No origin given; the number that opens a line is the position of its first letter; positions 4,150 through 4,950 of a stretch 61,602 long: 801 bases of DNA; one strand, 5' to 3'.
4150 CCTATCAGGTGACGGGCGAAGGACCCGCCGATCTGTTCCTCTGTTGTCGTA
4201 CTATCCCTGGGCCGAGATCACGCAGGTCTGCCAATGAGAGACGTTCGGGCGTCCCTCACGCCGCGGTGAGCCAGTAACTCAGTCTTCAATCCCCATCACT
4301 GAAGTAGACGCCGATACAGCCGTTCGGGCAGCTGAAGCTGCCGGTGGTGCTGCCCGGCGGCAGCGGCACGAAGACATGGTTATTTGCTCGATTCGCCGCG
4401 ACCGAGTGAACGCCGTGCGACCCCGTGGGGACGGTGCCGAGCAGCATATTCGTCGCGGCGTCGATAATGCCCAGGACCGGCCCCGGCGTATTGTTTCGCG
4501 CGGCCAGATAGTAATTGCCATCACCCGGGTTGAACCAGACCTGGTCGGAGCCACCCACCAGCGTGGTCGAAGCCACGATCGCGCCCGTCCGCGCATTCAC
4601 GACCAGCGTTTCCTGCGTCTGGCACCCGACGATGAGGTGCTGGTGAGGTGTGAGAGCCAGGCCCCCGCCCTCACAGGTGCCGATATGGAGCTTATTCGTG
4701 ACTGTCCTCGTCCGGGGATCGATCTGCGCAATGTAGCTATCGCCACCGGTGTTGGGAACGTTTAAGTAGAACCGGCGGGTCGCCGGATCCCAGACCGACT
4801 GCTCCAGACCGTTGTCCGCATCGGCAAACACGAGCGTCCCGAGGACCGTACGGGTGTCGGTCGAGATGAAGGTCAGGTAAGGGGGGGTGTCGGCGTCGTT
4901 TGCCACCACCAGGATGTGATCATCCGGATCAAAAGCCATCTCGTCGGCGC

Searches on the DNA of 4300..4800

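Call 27: search_rna_families(source=window, start=4300, end=4800, threshold=evalue, max_evalue=1, show_alignments=2)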
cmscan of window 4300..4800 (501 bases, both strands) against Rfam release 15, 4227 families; matches with E-value up to 1: 2.
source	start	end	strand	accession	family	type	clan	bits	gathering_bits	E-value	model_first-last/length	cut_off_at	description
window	4393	4461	-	RF03819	mir-Ro6-3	Gene; miRNA;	-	21.9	79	0.5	1-72/72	no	mir-Ro6-3 microRNA precursor family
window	4322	4374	+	RF02243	Xoo8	Gene; sRNA;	-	12.4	90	0.31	1-323/323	no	Proteobacterial sRNA Xoo8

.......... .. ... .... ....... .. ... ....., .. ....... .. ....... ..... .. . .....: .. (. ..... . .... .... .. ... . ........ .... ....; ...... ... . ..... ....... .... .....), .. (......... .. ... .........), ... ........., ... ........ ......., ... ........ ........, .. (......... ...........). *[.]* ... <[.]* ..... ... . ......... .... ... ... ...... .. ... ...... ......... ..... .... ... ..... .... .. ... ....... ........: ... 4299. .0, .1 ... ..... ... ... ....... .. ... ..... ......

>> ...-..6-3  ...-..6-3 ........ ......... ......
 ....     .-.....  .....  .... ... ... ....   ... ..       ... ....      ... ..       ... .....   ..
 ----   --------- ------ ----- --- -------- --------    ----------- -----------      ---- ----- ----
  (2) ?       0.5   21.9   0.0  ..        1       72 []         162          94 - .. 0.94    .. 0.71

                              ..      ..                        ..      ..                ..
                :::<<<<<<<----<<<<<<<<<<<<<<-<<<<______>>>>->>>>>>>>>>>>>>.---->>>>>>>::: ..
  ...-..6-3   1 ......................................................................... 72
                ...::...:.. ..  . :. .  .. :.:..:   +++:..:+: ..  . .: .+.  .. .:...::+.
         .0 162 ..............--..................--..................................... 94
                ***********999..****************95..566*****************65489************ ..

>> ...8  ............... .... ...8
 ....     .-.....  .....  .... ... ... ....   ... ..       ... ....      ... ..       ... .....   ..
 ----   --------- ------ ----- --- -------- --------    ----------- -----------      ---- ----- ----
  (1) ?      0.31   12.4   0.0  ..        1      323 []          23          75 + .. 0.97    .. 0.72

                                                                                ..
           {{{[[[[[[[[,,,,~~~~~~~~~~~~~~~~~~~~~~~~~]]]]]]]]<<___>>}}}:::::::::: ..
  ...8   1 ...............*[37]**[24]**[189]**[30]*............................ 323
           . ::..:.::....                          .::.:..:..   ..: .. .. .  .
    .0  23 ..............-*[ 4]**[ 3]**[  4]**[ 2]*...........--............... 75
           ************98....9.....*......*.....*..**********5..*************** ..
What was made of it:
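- Tried and rejected: The ARAGORN 'tRNA-???' at 4516-4603 is not supported by Rfam (call 27).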
